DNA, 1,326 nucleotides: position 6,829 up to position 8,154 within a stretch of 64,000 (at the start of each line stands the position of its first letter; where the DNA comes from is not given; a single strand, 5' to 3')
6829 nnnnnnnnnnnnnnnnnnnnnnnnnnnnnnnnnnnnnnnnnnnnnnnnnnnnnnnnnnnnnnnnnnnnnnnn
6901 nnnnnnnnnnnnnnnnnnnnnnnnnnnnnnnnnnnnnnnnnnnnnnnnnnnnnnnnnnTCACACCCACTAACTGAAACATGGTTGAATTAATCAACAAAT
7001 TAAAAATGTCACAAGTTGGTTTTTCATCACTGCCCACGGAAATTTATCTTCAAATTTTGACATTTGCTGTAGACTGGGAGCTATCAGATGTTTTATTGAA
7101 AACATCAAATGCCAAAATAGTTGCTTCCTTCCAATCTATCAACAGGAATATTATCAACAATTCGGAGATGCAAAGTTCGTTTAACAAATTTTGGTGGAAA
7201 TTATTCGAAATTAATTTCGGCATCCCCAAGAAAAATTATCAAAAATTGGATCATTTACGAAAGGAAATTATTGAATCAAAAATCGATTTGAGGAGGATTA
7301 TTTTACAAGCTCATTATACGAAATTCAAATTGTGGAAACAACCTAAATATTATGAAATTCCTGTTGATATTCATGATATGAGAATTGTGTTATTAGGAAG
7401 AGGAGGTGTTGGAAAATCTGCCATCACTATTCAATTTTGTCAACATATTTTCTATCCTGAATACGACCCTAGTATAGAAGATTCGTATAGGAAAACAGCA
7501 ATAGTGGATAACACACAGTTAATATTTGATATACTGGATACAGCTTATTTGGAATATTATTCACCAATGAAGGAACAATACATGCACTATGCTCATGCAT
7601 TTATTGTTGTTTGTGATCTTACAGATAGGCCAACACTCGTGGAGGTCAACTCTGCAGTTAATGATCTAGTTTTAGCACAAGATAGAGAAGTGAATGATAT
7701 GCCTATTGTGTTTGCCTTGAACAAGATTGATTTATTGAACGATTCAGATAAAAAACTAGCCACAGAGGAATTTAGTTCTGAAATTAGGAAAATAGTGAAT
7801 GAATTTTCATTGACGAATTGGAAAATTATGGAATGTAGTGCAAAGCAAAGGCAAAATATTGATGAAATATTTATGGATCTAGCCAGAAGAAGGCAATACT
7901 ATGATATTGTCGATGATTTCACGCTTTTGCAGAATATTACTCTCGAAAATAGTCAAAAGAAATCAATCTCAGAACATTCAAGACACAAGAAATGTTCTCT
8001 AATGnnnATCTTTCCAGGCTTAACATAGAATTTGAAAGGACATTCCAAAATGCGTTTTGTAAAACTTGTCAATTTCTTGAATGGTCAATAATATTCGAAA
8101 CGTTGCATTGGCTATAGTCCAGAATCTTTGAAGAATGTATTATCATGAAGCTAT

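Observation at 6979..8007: F-box fused to a Ras/Rap-like GTPase carrying substitutions at the catalytic Gly/Gln positions, plus a CAAX box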

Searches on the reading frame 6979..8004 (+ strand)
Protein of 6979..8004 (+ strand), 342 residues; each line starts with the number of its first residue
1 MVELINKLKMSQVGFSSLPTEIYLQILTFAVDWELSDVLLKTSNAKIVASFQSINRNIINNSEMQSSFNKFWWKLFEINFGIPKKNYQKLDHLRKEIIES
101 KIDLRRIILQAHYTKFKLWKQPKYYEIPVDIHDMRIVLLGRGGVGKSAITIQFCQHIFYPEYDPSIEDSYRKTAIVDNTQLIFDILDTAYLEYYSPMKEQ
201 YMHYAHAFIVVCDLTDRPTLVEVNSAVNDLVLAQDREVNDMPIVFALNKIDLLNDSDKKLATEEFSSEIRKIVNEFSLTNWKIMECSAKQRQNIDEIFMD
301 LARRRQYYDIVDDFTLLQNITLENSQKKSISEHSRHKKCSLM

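Call 4: search_protein_families(library=pfam, proteins=[window:6979-8004:+], max_evalue=1)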
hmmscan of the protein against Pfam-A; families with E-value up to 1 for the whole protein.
window:6979-8004:+ (342 aa): 7 families
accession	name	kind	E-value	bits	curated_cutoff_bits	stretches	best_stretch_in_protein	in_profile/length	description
PF00071.28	Ras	-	7.7e-31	107.3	21.6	1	135-304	1-159/162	Ras family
PF08477.19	Roc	-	5.9e-13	49.5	27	1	135-251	1-119/119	Ras of Complex, Roc, domain of DAPkinase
PF00025.27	Arf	-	1.3e-10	41.5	22.3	1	132-301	13-170/174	ADP-ribosylation factor family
PF03193.22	RsgA_GTPase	-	2.1e-06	28.1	30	2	228-303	44-106/174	RsgA GTPase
PF00009.33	GTP_EFTU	-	1.9e-05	24.8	26.5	1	178-299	66-180/188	Elongation factor Tu GTP binding domain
PF03308.22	MeaB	-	0.095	12.1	23.1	1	213-307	145-237/273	Methylmalonyl Co-A mutase-associated GTPase MeaB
PF07475.17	Hpr_kinase_C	-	0.14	12.2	33.3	1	127-155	12-40/171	HPr Serine kinase C-terminal domain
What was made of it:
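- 7378..7890 (+): Ras-family GTPase domain, aa 134-304. Pfam PF00071, E=7.7e-31 (call 4).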

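Call 6: find_homologous_proteins(query=window:6979-8004:+)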
Query window:6979-8004:+ (342 aa): 23 proteins with E <= 0.001 among 1097 candidates.
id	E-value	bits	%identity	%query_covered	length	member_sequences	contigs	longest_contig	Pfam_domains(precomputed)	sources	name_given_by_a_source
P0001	9.6e-133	461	100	61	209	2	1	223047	PF00025.28,PF08477.20,PF00009.34,PF03193.23,PF00071.29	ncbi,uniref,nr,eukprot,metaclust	ncbi:ras family small GTPase [Naegleria gruberi]|uniref:Ras family small GTPase n=1 Tax=Naegleria gr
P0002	4.9e-28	117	41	51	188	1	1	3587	PF00025.28,PF08477.20,PF00071.29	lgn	-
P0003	7.5e-27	113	35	54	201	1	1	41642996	PF00025.28,PF08477.20,PF00009.34,PF00071.29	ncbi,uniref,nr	ncbi:ras-related protein R-Ras2-like [Patiria miniata]|uniref:Uncharacterized protein n=1 Tax=Patiri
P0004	1.9e-26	111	37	58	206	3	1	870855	PF00025.28,PF08477.20,PF00009.34,PF00071.29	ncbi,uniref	ncbi:hypothetical protein TKK_0006140 [Trichogramma kaykai]|uniref:Ras-like protein 2 n=1 Tax=Tricho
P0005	2.8e-26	111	39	46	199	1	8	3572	PF00025.28,PF08477.20,PF00009.34,PF00071.29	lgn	-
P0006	2.8e-26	111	39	46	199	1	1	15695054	PF00025.28,PF08477.20,PF00009.34,PF00071.29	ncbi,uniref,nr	ncbi:ras-like protein 2 [Thrips palmi]|uniref:Ras-like protein 2 n=1 Tax=Thrips palmi TaxID=161013 R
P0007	3.8e-26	110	39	46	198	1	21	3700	PF00025.28,PF08477.20,PF00009.34,PF00071.29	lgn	-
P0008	4.3e-26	110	39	51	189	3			PF00025.28,PF08477.20,PF00009.34,PF03193.23,PF00071.29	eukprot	eukprot:TRINITY_DN4246_c0_g3_i2.p1 TRINITY_DN4246_c0_g3~~TRINITY_DN4246_c0_g3_i2.p1 ORF type:complet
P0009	1.2e-25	109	39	46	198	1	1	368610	PF00025.28,PF08477.20,PF00009.34,PF00071.29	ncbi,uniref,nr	ncbi:Ras-like protein 2 [Frankliniella fusca]|uniref:Ras-like protein 2 n=1 Tax=Frankliniella fusca 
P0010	3.8e-25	107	39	46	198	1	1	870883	PF00025.28,PF08477.20,PF00009.34,PF00071.29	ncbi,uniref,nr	ncbi:ras-like protein 2 [Frankliniella occidentalis]|uniref:Ras-like protein 2 n=1 Tax=Frankliniella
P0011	4.2e-25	107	39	46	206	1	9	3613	PF00025.28,PF08477.20,PF00009.34,PF00071.29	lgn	-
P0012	4.8e-25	107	39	46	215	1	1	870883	PF00025.28,PF08477.20,PF00009.34,PF00071.29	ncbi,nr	ncbi:hypothetical protein FOCC_FOCC012075 [Frankliniella occidentalis]|nr:hypothetical protein FOCC_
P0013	2.3e-24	104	35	56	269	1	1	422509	PF08477.20,PF00009.34,PF00071.29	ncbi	ncbi:hypothetical protein ABK040_006892 [Willaertia magna]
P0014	8.3e-21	93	38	49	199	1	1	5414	PF00025.28,PF08477.20,PF00009.34,PF00071.29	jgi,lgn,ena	-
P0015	1.8e-19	88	36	49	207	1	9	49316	PF00025.28,PF08477.20,PF00009.34,PF00071.29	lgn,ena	-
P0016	3.1e-18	84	38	49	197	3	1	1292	PF00025.28,PF08477.20,PF00071.29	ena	-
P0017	1.0e-15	76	31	51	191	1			PF01926.30,PF00025.28,PF08477.20,PF00009.34,PF03193.23,PF00071.29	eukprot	eukprot:TRINITY_DN1651_c0_g1_i1.p1 TRINITY_DN1651_c0_g1~~TRINITY_DN1651_c0_g1_i1.p1 ORF type:complet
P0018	1.8e-15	75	37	44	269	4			PF00025.28,PF08477.20,PF00071.29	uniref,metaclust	uniref:Ras family protein n=1 Tax=Bursaphelenchus xylophilus TaxID=6326 RepID=A0A1I7S9Z4_BURXY|metac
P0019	1.7e-14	72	35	49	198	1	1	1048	PF00025.28,PF08477.20,PF00009.34,PF00071.29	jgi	-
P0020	1.3e-10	59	40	27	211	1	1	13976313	PF00025.28,PF08477.20,PF00071.29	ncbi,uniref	ncbi:ras-related and estrogen-regulated growth inhibitor-like [Tubulanus polymorphus]|uniref:ras-rel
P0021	5.4e-8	51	27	50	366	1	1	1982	PF08477.20,PF00071.29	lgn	-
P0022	8.5e-5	40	28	50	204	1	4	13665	PF00025.28,PF08477.20,PF00071.29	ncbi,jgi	ncbi:MAG: GTP-binding protein [Candidatus Hodarchaeales archaeon]|jgi:small GTP-binding protein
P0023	1.4e-4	39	27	50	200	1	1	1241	PF00025.28,PF08477.20,PF04670.19,PF00071.29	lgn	-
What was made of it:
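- Tried and rejected: It was rejected when the GTPase part matched N. gruberi at 100% (call 6).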

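Call 7: find_encoding_contigs(protein=window:6979-8004:+, flank=10000)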
Protein window:6979-8004:+ (342 aa): no gene with exactly this product is on record in the collection.

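Call 11: find_encoding_contigs(protein=P0013, flank=6000, max_places=3)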
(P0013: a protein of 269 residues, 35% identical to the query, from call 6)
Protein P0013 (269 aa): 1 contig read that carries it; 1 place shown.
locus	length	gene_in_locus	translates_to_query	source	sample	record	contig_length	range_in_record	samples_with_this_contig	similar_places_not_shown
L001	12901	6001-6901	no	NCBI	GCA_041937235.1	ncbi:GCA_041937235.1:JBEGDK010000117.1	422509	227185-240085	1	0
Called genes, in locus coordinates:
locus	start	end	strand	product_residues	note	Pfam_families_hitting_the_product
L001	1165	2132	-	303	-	PF25390:WD40_RLD, PF00415:RCC1 (faint), PF13540:RCC1_2 (faint)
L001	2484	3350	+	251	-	PF00071:Ras, PF08477:Roc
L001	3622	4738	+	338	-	PF00025:Arf, PF00071:Ras, PF08477:Roc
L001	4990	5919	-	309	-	-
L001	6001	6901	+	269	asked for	PF00071:Ras, PF08477:Roc, PF00009:GTP_EFTU (faint)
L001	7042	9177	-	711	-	-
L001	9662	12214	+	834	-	PF01432:Peptidase_M3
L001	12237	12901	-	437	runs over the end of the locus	PF02487:CLN3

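Call 12: find_encoding_contigs(protein=P0001, flank=3000, max_places=3)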
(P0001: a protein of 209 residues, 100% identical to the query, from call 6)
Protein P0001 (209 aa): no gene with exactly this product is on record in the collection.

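Call 35: search_protein_representatives(alignment_id=A5)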
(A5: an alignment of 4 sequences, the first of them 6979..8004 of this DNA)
Query: 4 sequences, 305 profile positions. Proteins with E-value up to 0.001 (for the whole library): 45624; up to 1e-10: 15241; up to 1e-30: 263. The best 150 are listed.
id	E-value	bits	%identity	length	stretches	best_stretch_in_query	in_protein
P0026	1.5e-94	333.2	-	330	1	4-299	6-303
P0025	6.4e-94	331.1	-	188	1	84-266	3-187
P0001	2.8e-89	315.8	-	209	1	121-300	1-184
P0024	1.9e-81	290.1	-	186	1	1-180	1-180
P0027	1.7e-66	241.0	-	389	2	120-292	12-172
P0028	5.6e-64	232.7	-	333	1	6-299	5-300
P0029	1.1e-63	231.8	-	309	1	11-295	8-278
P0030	5.2e-63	229.6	-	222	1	118-299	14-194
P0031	8.1e-62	225.6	-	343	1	12-299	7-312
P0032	8.5e-60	219.0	-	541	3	96-290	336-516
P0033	1.8e-56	208.1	-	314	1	10-298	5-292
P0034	6.5e-56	206.3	-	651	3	95-292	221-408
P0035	7.6e-56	206.0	-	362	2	122-294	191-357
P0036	3.4e-54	200.6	-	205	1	138-294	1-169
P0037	6.6e-51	189.8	-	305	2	122-240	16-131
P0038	6.9e-51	189.7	-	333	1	2-294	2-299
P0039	4.3e-50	187.1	-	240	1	8-244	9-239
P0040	5.6e-49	183.5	-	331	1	11-298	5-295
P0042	7.8e-48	179.7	-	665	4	120-291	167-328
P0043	5.3e-47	177.0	-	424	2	108-293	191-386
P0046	9.6e-43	163.0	-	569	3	118-244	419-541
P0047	1.3e-41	159.3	-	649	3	121-291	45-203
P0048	3.8e-40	154.5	-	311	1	14-293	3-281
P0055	9.5e-39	149.9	-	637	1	117-293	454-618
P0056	2.0e-38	148.8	-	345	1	115-294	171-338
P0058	3.0e-38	148.3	-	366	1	4-295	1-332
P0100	4.9e-35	137.7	-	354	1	119-293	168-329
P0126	2.2e-34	135.5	-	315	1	9-297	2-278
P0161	7.4e-33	130.5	-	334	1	4-293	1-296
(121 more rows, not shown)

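Call 37: list_cluster_members(proteins=[P0028, P0058, P0126, P0161, P0040, P0026, P0029, P0031, P0033, P0048])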
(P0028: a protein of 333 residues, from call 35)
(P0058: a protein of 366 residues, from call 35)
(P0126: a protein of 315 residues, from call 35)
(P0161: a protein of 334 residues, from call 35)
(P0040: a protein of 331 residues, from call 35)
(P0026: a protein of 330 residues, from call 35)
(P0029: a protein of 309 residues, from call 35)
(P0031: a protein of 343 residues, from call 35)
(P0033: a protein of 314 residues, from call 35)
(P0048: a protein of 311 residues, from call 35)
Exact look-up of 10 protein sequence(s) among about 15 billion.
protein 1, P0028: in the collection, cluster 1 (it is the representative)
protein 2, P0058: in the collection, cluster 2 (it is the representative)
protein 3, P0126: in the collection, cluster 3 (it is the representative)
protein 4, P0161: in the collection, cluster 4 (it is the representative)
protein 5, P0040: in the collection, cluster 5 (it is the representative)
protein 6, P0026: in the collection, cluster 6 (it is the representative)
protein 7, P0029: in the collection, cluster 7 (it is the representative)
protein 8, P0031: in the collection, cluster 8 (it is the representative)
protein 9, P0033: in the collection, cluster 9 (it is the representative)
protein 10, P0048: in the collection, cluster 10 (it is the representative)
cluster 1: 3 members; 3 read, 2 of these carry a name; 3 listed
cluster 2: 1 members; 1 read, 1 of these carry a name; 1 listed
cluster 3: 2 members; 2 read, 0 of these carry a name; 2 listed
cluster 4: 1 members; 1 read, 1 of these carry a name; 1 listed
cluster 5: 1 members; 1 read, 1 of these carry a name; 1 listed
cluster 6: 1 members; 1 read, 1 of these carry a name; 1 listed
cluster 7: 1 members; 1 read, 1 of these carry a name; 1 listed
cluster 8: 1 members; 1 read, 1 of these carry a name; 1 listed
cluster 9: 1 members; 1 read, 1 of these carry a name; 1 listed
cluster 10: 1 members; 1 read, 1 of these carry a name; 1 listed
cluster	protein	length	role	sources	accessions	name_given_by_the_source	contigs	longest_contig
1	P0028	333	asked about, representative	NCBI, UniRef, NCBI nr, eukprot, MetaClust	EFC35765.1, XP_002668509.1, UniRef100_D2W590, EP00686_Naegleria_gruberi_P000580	ras family small GTPase [Naegleria gruberi] | Ras family small GTPase n=1 Tax=Naegleria gruberi TaxID=5762 RepID=D2W590_NAEGR | XP_002668509.1 ras family small GTPase [Naegleria gruberi strain NEG-M]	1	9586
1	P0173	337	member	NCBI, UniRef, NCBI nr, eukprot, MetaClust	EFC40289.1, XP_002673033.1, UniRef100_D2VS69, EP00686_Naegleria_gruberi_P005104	ras family small GTPase [Naegleria gruberi] | Ras family small GTPase n=1 Tax=Naegleria gruberi TaxID=5762 RepID=D2VS69_NAEGR | XP_002673033.1 ras family small GTPase [Naegleria gruberi strain NEG-M]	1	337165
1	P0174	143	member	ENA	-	-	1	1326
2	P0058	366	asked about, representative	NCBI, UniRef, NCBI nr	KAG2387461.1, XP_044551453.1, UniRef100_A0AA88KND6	hypothetical protein C9374_001793 [Naegleria lovaniensis] | Ras family small GTPase n=1 Tax=Naegleria lovaniensis TaxID=51637 RepID=A0AA88KND6_NAELO | uncharacterized protein C9374_001793 [Naegleria lovaniensis]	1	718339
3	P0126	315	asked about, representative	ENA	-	-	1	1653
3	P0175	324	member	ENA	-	-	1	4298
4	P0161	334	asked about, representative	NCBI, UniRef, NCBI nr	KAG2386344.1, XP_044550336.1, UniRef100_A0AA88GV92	hypothetical protein C9374_002790 [Naegleria lovaniensis] | Ras family small GTPase n=1 Tax=Naegleria lovaniensis TaxID=51637 RepID=A0AA88GV92_NAELO | uncharacterized protein C9374_002790 [Naegleria lovaniensis]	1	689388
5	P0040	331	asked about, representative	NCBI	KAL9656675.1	hypothetical protein ABK040_002945 [Willaertia magna]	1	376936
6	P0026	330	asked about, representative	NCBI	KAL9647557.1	hypothetical protein ABK040_006913 [Willaertia magna]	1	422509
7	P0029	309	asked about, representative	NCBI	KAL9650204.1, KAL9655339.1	hypothetical protein ABK040_011180 [Willaertia magna]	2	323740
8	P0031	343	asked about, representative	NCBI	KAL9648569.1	hypothetical protein ABK040_012228 [Willaertia magna]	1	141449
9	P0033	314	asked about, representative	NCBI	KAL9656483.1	hypothetical protein ABK040_005247 [Willaertia magna]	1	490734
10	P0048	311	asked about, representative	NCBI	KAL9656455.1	hypothetical protein ABK040_005220 [Willaertia magna]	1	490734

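Call 40: search_protein_families(library=pfam, alignment_id=A6, max_evalue=0.01)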
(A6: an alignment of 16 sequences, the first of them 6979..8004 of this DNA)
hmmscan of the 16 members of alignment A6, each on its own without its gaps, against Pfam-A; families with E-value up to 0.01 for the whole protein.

A. member 1, window:6979-8004:+ (342 aa): 5 families
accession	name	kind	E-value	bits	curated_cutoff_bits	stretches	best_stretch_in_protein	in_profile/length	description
PF00071.28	Ras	-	7.7e-31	107.3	21.6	1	135-304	1-159/162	Ras family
PF08477.19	Roc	-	5.9e-13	49.5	27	1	135-251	1-119/119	Ras of Complex, Roc, domain of DAPkinase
PF00025.27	Arf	-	1.3e-10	41.5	22.3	1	132-301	13-170/174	ADP-ribosylation factor family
PF03193.22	RsgA_GTPase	-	2.1e-06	28.1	30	0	228-303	44-106/174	RsgA GTPase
PF00009.33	GTP_EFTU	-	1.9e-05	24.8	26.5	1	178-299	66-180/188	Elongation factor Tu GTP binding domain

B. families by the number of members that match (of 16 scanned): 19 families
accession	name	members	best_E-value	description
PF00071.28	Ras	16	8.1e-61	Ras family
PF08477.19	Roc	16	6.3e-22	Ras of Complex, Roc, domain of DAPkinase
PF00009.33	GTP_EFTU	15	8.6e-14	Elongation factor Tu GTP binding domain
PF00025.27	Arf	15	8e-13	ADP-ribosylation factor family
PF01926.29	MMR_HSR1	9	1.2e-07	50S ribosome-binding GTPase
PF03193.22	RsgA_GTPase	9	2.9e-07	RsgA GTPase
PF12937.12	F-box-like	4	0.00021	F-box-like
PF13191.12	AAA_16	3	5.6e-05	AAA ATPase domain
PF04670.18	Gtr1_RagA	2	1e-05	Gtr1/RagA G protein conserved region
PF03029.23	ATP_bind_1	2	3.4e-05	Conserved hypothetical ATP binding protein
PF02421.24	FeoB_N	2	0.00038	Ferrous iron transport protein B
PF00503.26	G-alpha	2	0.0036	G-protein alpha subunit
PF05049.19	IIGP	1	0.00084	Interferon-inducible GTPase (IIGP)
PF00004.35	AAA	1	0.0021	ATPase family associated with various cellular activities (AAA)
PF01637.24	ATPase_2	1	0.0031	ATPase domain predominantly from Archaea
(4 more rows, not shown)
